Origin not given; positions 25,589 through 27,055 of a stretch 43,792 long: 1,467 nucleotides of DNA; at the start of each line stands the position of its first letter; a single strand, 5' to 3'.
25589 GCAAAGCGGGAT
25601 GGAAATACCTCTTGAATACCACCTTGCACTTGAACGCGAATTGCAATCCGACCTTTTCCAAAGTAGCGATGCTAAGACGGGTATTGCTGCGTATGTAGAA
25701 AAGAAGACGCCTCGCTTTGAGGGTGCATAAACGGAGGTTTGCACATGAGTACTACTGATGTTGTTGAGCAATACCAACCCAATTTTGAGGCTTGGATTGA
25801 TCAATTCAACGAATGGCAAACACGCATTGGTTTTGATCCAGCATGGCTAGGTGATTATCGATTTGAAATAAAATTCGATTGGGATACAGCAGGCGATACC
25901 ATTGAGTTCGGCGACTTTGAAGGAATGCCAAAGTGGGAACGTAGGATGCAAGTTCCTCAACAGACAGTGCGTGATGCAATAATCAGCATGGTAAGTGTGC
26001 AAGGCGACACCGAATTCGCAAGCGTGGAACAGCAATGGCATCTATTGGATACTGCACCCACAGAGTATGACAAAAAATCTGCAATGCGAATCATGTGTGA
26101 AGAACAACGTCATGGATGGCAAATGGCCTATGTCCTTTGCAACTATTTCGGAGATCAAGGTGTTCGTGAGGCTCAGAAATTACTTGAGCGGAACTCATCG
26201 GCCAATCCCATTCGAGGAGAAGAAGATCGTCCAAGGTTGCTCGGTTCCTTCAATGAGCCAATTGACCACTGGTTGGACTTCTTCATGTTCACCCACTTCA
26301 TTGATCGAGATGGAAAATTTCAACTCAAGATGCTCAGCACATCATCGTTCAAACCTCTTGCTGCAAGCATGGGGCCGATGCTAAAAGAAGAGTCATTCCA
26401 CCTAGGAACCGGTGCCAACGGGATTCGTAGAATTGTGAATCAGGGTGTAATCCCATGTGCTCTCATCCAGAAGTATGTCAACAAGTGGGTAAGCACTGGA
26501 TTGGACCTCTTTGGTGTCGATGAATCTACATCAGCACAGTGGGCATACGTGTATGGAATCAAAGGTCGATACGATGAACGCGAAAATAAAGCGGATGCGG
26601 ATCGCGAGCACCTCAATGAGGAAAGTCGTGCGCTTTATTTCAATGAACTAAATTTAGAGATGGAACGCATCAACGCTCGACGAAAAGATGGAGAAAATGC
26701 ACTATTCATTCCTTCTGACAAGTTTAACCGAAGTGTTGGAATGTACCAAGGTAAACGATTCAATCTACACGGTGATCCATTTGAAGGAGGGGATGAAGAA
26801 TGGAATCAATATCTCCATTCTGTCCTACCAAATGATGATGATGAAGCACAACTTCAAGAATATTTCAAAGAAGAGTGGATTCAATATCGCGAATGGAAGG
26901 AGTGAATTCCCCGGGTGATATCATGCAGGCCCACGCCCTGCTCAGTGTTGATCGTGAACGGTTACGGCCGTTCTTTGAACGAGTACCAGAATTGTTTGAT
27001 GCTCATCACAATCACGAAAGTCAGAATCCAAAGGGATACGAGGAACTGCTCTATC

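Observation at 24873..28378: BoxB/PaaA-like diiron CoA-ester oxygenase embedded in a beta-oxidation-like cluster in an archaeal context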

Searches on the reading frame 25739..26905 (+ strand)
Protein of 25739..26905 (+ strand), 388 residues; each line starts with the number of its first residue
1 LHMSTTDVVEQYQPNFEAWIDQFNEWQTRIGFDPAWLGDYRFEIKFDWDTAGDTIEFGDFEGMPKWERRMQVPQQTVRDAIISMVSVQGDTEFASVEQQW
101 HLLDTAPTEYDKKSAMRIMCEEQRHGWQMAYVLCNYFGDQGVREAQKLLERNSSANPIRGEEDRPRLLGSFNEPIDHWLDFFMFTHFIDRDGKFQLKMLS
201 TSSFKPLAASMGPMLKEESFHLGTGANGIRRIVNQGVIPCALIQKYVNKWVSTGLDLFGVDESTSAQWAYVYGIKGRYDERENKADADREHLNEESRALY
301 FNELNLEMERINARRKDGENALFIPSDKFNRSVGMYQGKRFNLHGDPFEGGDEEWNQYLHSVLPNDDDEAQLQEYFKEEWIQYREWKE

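Call 3: search_protein_families(library=pfam, proteins=[window:25739-26905:+], max_evalue=0.01)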
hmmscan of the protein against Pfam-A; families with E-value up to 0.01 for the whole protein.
window:25739-26905:+ (388 aa): 1 family
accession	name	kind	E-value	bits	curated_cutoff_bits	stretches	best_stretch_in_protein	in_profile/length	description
PF05138.18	PaaA_PaaC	-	1.5e-11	44.5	28.5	1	73-269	10-197/263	Phenylacetic acid catabolic protein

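Call 4: search_protein_families(library=ncbifam, proteins=[window:25739-26905:+], max_evalue=0.01)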
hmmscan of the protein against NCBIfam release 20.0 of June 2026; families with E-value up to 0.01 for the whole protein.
window:25739-26905:+ (388 aa): 2 families
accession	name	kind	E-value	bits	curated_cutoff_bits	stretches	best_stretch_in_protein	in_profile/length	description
TIGR03225.1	benzo_boxB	equivalog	8e-66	222.8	499.1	2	32-234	63-255/471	benzoyl-CoA 2,3-epoxidase subunit BoxB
TIGR02156.2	PA_CoA_Oxy1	equivalog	2.2e-08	33.5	280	1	76-275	20-208/289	1,2-phenylacetyl-CoA epoxidase subunit PaaA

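Call 5: search_solved_structures(query=window:25739-26905:+, max_evalue=1, show_alignments=2)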
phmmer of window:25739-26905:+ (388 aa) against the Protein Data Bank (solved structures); distinct sequences matched with E-value up to 1: 5.
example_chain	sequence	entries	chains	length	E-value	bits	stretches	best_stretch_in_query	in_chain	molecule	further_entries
3per_A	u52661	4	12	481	1.2e-47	166.3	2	27-235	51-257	Benzoyl-CoA oxygenase component B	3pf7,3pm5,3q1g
4mud_A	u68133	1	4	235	6.6e-16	61.7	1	62-239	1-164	Ring oxydation complex/ phenylacetic acid degradation related protein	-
4ii4_A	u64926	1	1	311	0.0018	20.7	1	164-267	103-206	1,2-phenylacetyl-CoA epoxidase, subunit A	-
3pvr_A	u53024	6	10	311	0.0023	20.4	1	164-267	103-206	Phenylacetic acid degradation protein paaA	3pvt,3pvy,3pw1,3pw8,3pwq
4iit_A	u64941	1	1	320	0.0034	19.8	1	169-269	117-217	Phenylacetate-CoA oxygenase subunit PaaA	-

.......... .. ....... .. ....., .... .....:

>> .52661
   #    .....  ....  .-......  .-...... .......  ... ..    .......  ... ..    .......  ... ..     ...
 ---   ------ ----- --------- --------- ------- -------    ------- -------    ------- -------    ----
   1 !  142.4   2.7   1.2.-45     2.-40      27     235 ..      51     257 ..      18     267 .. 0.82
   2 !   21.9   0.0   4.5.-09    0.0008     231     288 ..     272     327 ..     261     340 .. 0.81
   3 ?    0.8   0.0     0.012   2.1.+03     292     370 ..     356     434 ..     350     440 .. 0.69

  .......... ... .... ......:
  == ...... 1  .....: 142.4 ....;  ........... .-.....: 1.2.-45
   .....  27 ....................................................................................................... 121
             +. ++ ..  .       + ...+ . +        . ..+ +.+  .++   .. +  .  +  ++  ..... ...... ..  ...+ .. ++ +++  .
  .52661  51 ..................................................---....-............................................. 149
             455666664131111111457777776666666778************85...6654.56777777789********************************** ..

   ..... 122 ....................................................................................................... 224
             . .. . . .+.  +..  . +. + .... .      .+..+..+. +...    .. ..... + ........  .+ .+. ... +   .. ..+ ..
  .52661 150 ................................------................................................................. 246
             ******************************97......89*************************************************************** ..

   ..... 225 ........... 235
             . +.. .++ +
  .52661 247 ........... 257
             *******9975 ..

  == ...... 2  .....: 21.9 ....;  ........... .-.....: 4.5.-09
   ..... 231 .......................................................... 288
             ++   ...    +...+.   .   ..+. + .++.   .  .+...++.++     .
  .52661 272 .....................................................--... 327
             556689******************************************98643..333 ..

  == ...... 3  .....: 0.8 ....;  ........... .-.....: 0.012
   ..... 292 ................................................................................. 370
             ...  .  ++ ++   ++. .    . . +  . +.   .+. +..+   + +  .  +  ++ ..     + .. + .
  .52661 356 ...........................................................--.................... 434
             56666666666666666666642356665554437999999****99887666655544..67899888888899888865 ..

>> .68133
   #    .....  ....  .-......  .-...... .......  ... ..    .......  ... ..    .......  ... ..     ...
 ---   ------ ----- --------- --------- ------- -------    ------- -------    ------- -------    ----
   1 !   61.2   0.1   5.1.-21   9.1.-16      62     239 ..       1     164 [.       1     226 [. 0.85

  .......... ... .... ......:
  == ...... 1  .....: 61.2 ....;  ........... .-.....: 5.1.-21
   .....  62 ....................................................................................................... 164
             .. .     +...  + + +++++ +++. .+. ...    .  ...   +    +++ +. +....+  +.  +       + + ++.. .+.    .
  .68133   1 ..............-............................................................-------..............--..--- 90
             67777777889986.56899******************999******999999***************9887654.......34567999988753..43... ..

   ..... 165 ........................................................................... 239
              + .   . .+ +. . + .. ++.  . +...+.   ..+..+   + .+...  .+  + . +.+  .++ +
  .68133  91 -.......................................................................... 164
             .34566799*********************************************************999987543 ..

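Call 8: find_homologous_proteins(query=window:25739-26905:+, max_evalue=0.00001)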
Query window:25739-26905:+ (388 aa): 5064 proteins with E <= 0.00001 among 6201 candidates; the best 120 are listed.
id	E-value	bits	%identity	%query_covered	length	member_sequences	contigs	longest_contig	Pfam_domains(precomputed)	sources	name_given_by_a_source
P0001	1.4e-268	909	100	99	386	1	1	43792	PF05138.19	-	-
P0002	9.5e-268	906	100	99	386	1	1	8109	PF05138.19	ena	-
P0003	2.1e-255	865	95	99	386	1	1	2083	PF05138.19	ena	-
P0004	6.7e-255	864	95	99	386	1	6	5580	PF05138.19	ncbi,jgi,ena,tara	tara:strand:- start:5 stop:1165 length:1161 start_codon:yes stop_codon:yes gene_type:complete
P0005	7.3e-255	863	95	99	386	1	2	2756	PF05138.19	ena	-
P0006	7.7e-255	863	95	99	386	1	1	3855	PF05138.19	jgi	-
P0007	7.7e-255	863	95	99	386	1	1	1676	PF05138.19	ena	-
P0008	2.5e-254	862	95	99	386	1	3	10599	PF05138.19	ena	-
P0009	2.5e-254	862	95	99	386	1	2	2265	PF05138.19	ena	-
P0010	6.8e-254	860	94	99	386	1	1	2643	PF05138.19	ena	-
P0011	3.6e-253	858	93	99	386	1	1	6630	PF05138.19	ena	-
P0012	3.6e-253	858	93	99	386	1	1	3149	PF05138.19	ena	-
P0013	7.3e-253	857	94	99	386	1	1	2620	PF05138.19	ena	-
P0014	1.1e-252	856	93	99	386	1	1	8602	PF05138.19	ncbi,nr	ncbi:MAG: Phenylacetic acid catabolic protein [Candidatus Thermoplasmatota archaeon]|nr:Phenylacetic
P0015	1.3e-252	856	93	99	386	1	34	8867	PF05138.19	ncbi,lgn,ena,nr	ncbi:MAG: phenylacetate-CoA oxygenase subunit PaaI [Candidatus Thalassarchaeum sp.]|nr:phenylacetate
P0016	3.3e-252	855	94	99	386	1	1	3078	PF05138.19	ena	-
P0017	3.3e-252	855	93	99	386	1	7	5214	PF05138.19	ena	-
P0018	3.8e-252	855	93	99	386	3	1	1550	PF05138.19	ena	-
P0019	4.0e-252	854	93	99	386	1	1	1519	PF05138.19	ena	-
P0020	5.2e-252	854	93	99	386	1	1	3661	PF05138.19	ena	-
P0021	5.5e-252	854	94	99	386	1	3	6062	PF05138.19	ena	-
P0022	8.8e-252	853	93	99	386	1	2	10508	PF05138.19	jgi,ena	-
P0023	1.1e-251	853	94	99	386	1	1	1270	PF05138.19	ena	-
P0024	1.2e-251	853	94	99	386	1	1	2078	PF05138.19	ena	-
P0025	1.3e-251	853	93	99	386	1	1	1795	PF05138.19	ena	-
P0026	1.4e-251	853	93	99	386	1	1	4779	PF05138.19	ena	-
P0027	1.4e-251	853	93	99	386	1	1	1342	PF05138.19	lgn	-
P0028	1.6e-251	852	93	99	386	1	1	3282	PF05138.19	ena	-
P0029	1.8e-251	852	94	99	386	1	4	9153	PF05138.19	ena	-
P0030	1.9e-251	852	92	99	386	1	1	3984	PF05138.19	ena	-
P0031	3.3e-251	851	93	99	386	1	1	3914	PF05138.19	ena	-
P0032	3.5e-251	851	93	99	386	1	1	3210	PF05138.19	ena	-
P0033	9.1e-251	850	93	99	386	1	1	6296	PF05138.19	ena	-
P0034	9.6e-251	850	93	99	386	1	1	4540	PF05138.19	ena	-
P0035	1.1e-250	850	93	99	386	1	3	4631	PF05138.19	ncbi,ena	-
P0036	1.1e-250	850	92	99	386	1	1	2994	PF05138.19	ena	-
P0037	1.2e-250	850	93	99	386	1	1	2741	PF05138.19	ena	-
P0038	1.9e-250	849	92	99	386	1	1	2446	PF05138.19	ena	-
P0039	2.2e-250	849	93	99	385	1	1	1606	PF05138.19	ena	-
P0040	2.3e-250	849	93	99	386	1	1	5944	PF05138.19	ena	-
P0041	2.7e-250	848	93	99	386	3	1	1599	PF05138.19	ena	-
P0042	3.0e-250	848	92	99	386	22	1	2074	PF05138.19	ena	-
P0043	7.6e-250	847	93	99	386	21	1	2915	PF05138.19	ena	-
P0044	2.6e-249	845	93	99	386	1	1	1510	PF05138.19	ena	-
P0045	3.8e-249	845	92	99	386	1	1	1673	PF05138.19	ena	-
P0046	1.9e-247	839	92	99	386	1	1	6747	PF05138.19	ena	-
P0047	1.6e-245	833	91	99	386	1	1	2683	PF05138.19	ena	-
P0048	1.4e-244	830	90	99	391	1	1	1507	PF05138.19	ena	-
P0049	5.7e-244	828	90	99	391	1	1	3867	PF05138.19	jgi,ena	-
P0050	1.3e-243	826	90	99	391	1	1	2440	PF05138.19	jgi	jgi:benzoyl-CoA 2,3-dioxygenase component B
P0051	1.7e-243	826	91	99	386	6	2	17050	PF05138.19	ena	-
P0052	3.2e-243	825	90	99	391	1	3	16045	PF05138.19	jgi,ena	jgi:benzoyl-CoA 2,3-dioxygenase component B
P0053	3.5e-243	825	90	99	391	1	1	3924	PF05138.19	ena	-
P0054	4.4e-243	825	90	99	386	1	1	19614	PF05138.19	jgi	-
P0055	6.4e-243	824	90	99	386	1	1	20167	PF05138.19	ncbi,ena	-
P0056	6.9e-243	824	90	99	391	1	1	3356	PF05138.19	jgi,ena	jgi:benzoyl-CoA 2,3-dioxygenase component B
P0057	9.6e-243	824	90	99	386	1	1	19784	PF05138.19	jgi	-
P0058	2.8e-241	819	90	99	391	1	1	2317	PF05138.19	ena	-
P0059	8.2e-239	811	88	99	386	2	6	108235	PF05138.19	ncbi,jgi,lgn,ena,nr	ncbi:MAG TPA: Phenylacetic acid catabolic protein [Candidatus Thalassarchaeaceae archaeon]|jgi:benzo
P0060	1.0e-234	797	92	94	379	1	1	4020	PF05138.19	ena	-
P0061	1.3e-230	784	85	99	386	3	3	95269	PF05138.19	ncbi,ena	-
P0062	5.7e-230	782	85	99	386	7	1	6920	PF05138.19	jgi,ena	-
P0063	2.6e-228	776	85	99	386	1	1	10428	PF05138.19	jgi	jgi:benzoyl-CoA 2,3-dioxygenase component B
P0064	7.8e-228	774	84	99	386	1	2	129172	PF05138.19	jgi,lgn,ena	-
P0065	6.2e-226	768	83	99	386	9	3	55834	PF05138.19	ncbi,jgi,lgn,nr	ncbi:MAG: phenylacetate-CoA oxygenase subunit PaaI [Candidatus Thalassarchaeaceae archaeon]|jgi:benz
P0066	3.0e-224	763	83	99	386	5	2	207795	PF05138.19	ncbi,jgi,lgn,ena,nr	ncbi:MAG: phenylacetate-CoA oxygenase subunit PaaI [Candidatus Thalassarchaeaceae archaeon]|nr:pheny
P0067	5.6e-224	762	83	99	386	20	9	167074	PF05138.19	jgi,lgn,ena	jgi:benzoyl-CoA 2,3-dioxygenase component B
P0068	1.7e-221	754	82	99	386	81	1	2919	PF05138.19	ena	-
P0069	6.6e-221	752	81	100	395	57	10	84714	PF05138.19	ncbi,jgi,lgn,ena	jgi:benzoyl-CoA 2,3-dioxygenase component B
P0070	3.0e-219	746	81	100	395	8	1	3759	PF05138.19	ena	-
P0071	8.8e-219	745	82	99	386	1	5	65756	PF05138.19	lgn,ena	-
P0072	2.1e-218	743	83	97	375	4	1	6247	PF05138.19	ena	-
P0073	6.4e-215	732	80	99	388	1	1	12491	PF05138.19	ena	-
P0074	1.1e-214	731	80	99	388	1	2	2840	PF05138.19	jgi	jgi:benzoyl-CoA 2,3-dioxygenase component B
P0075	2.2e-214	730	79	99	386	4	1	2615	PF05138.19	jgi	jgi:benzoyl-CoA 2,3-dioxygenase component B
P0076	1.3e-213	728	80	99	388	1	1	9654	PF05138.19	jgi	-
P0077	6.8e-213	725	78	99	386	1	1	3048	PF05138.19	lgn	-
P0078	1.1e-212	725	79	99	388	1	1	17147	PF05138.19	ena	-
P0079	7.4e-212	722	77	99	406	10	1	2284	PF05138.19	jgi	jgi:benzoyl-CoA 2,3-dioxygenase component B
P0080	1.6e-211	721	79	99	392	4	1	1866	PF05138.19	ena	-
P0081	3.1e-211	720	79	99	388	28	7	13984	PF05138.19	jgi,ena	jgi:1,2-phenylacetyl-CoA epoxidase catalytic subunit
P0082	3.2e-211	720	78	99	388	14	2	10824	PF05138.19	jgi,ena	-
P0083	3.7e-211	720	77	99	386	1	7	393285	PF05138.19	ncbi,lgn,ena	-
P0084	8.5e-209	712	78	99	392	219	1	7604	PF05138.19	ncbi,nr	ncbi:MAG: Phenylacetic acid catabolic protein [Candidatus Thermoplasmatota archaeon]|nr:Phenylacetic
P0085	4.8e-207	706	76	100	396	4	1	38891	PF05138.19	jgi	-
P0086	8.0e-206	702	78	99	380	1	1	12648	PF05138.19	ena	-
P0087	8.0e-206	702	78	99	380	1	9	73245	PF05138.19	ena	-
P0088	8.5e-206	702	78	99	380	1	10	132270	PF05138.19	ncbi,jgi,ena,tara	tara:strand:+ start:1929 stop:3071 length:1143 start_codon:yes stop_codon:yes gene_type:complete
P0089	1.0e-205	702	78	99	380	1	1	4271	PF05138.19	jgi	-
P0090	1.0e-205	702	78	99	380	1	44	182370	PF05138.19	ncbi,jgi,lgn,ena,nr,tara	ncbi:MAG: hypothetical protein CMA51_02190 [Euryarchaeota archaeon]|nr:hypothetical protein [Euryarc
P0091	1.1e-205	702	78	99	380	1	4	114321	PF05138.19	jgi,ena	-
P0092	2.3e-205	700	78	99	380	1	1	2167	PF05138.19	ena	-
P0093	2.3e-205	700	78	99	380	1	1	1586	PF05138.19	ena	-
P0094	2.7e-205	700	78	99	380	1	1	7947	PF05138.19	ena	-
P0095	2.7e-205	700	77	99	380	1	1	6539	PF05138.19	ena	-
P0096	3.1e-205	700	77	99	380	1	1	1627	PF05138.19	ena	-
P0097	3.7e-205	700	76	99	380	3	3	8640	PF05138.19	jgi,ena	-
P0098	3.7e-205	700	77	99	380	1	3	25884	PF05138.19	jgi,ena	-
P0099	3.9e-205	700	77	99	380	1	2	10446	PF05138.19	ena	-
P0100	3.9e-205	700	77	99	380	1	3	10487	PF05138.19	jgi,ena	jgi:benzoyl-CoA 2,3-dioxygenase component B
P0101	4.6e-205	700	77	99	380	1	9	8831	PF05138.19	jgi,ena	-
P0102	4.6e-205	699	77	99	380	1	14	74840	PF05138.19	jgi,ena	-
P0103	5.2e-205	699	77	99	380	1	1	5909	PF05138.19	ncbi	-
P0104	5.4e-205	699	77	99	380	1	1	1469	PF05138.19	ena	-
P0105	8.3e-205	699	77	99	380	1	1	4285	PF05138.19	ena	-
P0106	9.7e-205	698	77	99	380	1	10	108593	PF05138.19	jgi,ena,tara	tara:strand:+ start:435 stop:1577 length:1143 start_codon:yes stop_codon:yes gene_type:complete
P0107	1.0e-204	698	77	99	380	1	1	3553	PF05138.19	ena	-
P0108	1.2e-204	698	77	99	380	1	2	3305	PF05138.19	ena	-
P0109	1.4e-204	698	77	99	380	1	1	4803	PF05138.19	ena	-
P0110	1.4e-204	698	77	99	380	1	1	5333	PF05138.19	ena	-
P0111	1.5e-204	698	77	99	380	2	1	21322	PF05138.19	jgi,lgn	jgi:benzoyl-CoA 2,3-dioxygenase component B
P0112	1.6e-204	698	77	99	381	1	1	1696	PF05138.19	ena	-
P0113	1.7e-204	698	77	99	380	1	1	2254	PF05138.19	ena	-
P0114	2.0e-204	697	77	99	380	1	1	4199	PF05138.19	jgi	jgi:benzoyl-CoA 2,3-dioxygenase component B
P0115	2.1e-204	697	77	99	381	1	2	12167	PF05138.19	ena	-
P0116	2.2e-204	697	74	99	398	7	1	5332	PF05138.19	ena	-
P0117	2.3e-204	697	77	99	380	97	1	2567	PF05138.19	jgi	-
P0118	2.4e-204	697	77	99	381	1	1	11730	PF05138.19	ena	-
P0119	2.5e-204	697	77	99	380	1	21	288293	PF05138.19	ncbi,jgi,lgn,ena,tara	tara:strand:+ start:5874 stop:7016 length:1143 start_codon:yes stop_codon:yes gene_type:complete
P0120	2.5e-204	697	77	99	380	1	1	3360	PF05138.19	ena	-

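Call 20: find_encoding_contigs(protein=P0119, flank=10000, max_places=3)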
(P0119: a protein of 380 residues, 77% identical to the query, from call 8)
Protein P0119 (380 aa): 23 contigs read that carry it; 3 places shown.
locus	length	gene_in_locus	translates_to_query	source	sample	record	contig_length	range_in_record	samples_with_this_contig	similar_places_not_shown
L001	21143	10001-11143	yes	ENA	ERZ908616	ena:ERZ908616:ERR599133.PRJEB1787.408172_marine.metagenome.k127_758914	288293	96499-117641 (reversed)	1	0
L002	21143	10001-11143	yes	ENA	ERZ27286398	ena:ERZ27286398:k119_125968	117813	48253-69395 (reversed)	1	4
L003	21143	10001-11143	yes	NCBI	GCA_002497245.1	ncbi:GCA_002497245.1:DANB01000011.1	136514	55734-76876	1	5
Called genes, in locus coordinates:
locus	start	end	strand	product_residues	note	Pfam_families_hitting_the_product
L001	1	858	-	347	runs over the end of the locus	PF01467:CTP_transf_like, PF04019:DUF359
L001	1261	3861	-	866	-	-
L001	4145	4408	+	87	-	PF12976:DUF3860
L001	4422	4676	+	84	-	PF12976:DUF3860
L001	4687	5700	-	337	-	PF00274:Glycolytic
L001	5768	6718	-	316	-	PF03320:FBPase_glpX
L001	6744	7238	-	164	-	PF01967:MoaC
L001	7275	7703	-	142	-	PF02391:MoaE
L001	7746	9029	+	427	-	PF13450:NAD_binding_8 (weak)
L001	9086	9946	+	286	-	PF00378:ECH_1, PF16113:ECH_2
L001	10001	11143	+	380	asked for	PF05138:PaaA_PaaC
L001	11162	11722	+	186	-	-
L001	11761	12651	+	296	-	PF01210:NAD_Gly3P_dh_N (faint), PF02737:3HCDH_N, PF03446:NAD_binding_2 (weak), PF00725:3HCDH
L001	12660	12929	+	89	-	PF03083:MtN3_slv (weak), PF04193:PQ-loop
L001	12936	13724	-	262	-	PF00378:ECH_1, PF16113:ECH_2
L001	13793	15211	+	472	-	PF00171:Aldedh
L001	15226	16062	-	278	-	PF00378:ECH_1, PF16113:ECH_2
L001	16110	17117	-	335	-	-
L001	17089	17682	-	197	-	PF01725:Ham1p_like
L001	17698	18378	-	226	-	PF00069:Pkinase, PF01636:APH (faint), PF06293:Kdo, PF01163:RIO1 (weak)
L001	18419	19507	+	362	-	PF02445:NadA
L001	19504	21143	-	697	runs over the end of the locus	PF14378:PAP2_3, PF01569:PAP2 (weak)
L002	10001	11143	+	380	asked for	PF05138:PaaA_PaaC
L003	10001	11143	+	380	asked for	PF05138:PaaA_PaaC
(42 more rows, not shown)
